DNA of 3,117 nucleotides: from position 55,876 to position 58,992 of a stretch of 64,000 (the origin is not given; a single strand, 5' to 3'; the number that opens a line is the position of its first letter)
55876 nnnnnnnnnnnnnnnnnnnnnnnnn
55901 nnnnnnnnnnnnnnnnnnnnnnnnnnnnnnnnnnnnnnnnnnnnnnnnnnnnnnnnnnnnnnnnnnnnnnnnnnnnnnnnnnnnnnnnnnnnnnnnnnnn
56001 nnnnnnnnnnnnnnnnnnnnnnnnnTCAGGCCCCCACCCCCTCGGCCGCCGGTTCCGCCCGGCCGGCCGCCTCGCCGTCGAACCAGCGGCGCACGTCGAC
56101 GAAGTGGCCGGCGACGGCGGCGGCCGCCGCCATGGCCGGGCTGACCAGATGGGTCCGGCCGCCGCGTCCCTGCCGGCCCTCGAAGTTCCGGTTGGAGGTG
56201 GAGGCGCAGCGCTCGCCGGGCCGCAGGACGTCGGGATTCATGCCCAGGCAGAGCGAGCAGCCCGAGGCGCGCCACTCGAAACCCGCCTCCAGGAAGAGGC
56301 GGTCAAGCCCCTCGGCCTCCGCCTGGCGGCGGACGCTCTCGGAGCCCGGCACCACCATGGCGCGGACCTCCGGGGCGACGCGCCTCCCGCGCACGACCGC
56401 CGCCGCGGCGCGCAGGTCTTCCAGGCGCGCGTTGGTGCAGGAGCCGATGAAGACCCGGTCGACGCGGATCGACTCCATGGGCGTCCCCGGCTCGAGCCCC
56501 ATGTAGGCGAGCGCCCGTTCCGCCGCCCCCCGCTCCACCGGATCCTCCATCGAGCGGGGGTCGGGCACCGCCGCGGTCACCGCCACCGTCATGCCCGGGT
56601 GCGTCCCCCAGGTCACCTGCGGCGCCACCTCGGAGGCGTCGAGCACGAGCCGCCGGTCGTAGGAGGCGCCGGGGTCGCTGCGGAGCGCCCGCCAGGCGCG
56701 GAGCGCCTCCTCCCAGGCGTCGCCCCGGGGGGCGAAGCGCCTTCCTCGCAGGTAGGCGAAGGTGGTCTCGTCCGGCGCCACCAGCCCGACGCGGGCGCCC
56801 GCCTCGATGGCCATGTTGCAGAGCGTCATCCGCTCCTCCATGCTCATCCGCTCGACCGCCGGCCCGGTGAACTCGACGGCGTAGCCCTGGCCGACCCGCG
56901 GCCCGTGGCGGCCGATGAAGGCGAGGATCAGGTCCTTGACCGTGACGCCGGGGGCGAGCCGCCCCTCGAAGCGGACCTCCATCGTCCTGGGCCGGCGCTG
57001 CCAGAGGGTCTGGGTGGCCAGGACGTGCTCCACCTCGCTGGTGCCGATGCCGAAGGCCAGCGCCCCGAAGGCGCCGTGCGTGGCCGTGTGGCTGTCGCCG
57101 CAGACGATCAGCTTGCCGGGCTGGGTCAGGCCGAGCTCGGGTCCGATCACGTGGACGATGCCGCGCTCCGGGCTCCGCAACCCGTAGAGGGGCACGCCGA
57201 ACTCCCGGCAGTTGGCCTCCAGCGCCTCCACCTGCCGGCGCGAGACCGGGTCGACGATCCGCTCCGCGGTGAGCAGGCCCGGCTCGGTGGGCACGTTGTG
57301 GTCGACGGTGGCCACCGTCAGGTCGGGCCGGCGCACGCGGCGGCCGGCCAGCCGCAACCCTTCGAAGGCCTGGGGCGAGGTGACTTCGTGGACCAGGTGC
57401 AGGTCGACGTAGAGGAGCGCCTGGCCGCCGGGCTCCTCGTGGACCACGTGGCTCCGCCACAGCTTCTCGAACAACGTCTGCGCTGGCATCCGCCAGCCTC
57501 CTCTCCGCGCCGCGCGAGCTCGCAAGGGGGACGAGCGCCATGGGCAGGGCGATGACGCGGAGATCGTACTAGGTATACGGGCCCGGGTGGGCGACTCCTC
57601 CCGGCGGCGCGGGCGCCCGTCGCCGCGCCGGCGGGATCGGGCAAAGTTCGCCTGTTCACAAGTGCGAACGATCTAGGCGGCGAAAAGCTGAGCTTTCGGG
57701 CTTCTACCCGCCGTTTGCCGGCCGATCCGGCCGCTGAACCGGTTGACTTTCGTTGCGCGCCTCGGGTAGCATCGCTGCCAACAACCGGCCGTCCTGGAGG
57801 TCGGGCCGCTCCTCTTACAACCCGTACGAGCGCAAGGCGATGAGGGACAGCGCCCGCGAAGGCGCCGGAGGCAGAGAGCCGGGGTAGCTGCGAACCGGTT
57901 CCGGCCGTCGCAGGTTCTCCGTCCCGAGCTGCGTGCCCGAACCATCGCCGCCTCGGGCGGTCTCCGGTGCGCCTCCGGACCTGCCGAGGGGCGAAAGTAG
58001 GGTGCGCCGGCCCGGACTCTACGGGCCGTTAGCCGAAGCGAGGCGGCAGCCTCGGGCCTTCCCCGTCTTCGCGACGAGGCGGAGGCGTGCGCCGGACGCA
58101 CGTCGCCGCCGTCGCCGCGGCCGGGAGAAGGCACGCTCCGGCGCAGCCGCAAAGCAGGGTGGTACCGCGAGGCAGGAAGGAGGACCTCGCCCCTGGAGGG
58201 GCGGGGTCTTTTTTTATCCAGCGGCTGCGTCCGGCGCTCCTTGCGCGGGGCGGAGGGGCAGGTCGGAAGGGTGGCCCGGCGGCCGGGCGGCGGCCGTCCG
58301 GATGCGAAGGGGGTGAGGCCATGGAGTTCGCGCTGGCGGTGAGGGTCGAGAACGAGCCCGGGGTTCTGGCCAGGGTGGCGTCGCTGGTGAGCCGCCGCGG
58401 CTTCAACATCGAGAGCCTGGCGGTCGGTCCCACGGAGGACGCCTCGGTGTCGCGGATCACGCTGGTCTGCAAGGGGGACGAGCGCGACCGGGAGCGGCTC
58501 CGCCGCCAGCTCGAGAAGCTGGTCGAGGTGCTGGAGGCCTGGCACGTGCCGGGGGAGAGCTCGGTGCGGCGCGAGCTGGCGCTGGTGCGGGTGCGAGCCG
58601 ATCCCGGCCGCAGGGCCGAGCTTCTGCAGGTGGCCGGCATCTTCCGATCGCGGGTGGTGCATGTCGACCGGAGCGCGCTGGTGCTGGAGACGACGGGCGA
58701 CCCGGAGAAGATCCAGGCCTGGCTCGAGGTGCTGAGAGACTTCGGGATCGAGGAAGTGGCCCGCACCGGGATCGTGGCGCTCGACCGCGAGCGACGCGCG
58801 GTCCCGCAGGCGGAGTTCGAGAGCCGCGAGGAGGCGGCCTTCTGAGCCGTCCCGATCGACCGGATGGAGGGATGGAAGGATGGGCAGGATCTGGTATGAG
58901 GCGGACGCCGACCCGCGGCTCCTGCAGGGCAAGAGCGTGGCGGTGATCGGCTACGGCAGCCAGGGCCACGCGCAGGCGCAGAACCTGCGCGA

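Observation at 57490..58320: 830-nt bidirectional control region: a clear T-box leader on the plus side, an unexplained structured leader on the leuCD-ilvD side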

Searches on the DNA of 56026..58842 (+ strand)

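Call 4: search_rna_families(source=window, start=57400, end=58400, threshold=evalue, max_evalue=10, show_alignments=5)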
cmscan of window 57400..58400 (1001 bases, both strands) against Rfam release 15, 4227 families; matches with E-value up to 10: 14.
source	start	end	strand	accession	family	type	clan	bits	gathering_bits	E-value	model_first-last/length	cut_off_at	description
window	58116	58218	+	RF01772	rnk_pseudo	Cis-reg; leader;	-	23.5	55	0.19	1-108/108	no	Pseudomonas rnk leader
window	57640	57671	+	RF01356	CRISPR-DR28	Gene; CRISPR;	-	21.9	35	0.37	1-24/24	no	CRISPR RNA direct repeat element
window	58196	58250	-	RF03544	Flavi_ISFV_repeat_Ra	Cis-reg;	CL00131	21.1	41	0.61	1-58/58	no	Insect-Specific Flavivirus 3' UTR repeats Ra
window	58167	58223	+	RF03579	mir-2058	Gene; miRNA;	-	20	90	0.77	1-72/72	no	mir-2058 microRNA precursor family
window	58169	58255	+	RF02826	Scr6925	Gene; sRNA;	-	19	50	1.4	1-131/131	no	Streptomyces RNA 6925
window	58152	58194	+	RF00230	T-box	Cis-reg; leader;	-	18.2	93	0.14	183-216/219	no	T-box leader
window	57593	57661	+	RF01729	Termite-flg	Cis-reg;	-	18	40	2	1-106/106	no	Termite-flg RNA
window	57936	57996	-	RF03874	mir-8834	Gene; miRNA;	-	17.1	39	7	1-105/105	no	mir-8834 microRNA precursor family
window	58083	58215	+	RF02883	BcKCsr2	Gene; sRNA;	-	16.5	40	0.46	1-129/129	no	Burkholderia sRNA 2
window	57942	57973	+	RF01333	CRISPR-DR20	Gene; CRISPR;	-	16.5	42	3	1-36/36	no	CRISPR RNA direct repeat element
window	57455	57546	-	RF00285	snoZ6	Gene; snRNA; snoRNA; CD-box;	-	16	35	1.6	1-91/91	no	Z6 small nucleolar RNA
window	58174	58217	+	RF00870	mir-423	Gene; miRNA;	-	15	71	9.2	1-81/81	no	mir-423 microRNA precursor family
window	58177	58242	-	RF02657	sot2652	Gene; sRNA;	-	13.5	61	2.7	103-168/187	no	Sense overlapping transcript RNA 2652 (sot)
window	57867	57902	+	RF00230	T-box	Cis-reg; leader;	-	13.4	93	2.5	39-75/219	no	T-box leader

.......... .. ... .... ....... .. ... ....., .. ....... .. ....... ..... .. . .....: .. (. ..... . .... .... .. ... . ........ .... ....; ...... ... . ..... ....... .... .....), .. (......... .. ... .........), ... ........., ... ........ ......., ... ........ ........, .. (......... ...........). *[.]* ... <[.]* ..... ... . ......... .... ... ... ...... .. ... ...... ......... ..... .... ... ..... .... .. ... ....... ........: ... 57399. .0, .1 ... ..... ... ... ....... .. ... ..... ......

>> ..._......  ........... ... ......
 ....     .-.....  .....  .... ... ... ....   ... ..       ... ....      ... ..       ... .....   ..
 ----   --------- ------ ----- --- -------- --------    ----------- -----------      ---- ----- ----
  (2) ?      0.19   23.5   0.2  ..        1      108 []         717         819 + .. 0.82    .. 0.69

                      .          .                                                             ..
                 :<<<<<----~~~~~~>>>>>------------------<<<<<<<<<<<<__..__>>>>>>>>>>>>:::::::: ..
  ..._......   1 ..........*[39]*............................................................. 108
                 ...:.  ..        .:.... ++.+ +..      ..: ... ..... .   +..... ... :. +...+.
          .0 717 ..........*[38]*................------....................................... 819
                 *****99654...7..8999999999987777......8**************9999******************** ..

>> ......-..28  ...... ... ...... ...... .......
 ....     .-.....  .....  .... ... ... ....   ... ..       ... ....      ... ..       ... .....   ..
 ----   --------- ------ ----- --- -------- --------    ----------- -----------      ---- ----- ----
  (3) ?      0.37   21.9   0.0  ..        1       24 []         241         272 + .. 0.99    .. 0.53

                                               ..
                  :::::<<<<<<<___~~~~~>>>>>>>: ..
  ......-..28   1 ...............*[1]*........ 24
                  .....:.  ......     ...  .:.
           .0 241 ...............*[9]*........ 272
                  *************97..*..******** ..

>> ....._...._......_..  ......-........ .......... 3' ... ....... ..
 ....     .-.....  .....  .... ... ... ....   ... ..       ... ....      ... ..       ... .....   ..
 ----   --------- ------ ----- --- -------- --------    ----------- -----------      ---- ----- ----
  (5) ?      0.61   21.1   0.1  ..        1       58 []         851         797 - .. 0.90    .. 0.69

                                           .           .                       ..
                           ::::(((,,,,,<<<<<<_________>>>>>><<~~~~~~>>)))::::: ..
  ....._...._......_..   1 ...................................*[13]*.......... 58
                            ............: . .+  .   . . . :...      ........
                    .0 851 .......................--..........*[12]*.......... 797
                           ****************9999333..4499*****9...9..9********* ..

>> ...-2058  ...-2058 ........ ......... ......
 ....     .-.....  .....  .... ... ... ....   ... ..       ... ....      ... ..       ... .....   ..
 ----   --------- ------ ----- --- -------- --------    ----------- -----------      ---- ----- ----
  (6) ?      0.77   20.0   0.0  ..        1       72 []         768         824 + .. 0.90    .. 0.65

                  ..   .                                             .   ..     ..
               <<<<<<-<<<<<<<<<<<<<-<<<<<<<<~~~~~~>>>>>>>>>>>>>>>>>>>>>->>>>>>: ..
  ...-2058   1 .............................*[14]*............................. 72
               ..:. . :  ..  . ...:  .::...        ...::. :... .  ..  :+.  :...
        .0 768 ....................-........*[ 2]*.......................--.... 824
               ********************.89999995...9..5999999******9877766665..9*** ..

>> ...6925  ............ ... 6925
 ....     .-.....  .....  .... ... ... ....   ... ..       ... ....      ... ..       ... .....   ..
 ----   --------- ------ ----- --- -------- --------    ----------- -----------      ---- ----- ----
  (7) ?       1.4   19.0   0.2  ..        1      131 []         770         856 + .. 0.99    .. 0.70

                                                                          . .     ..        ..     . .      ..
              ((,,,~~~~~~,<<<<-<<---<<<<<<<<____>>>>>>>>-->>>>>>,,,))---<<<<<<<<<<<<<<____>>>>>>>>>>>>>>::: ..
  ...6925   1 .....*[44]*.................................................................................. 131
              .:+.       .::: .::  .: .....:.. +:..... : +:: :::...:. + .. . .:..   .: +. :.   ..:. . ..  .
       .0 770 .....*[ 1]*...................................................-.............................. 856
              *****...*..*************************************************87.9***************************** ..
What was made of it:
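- On T-box leader (RF00230): Rfam local hit covers model positions 183-216 (18.2 bits, call 4). The window yields fragments only (call 4).
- Rfam gives local hits to Stem I and to the T-box sequence in the window (call 4).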

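Call 17: search_rna_families(sources=[L081, L082], threshold=gathering, show_alignments=3)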
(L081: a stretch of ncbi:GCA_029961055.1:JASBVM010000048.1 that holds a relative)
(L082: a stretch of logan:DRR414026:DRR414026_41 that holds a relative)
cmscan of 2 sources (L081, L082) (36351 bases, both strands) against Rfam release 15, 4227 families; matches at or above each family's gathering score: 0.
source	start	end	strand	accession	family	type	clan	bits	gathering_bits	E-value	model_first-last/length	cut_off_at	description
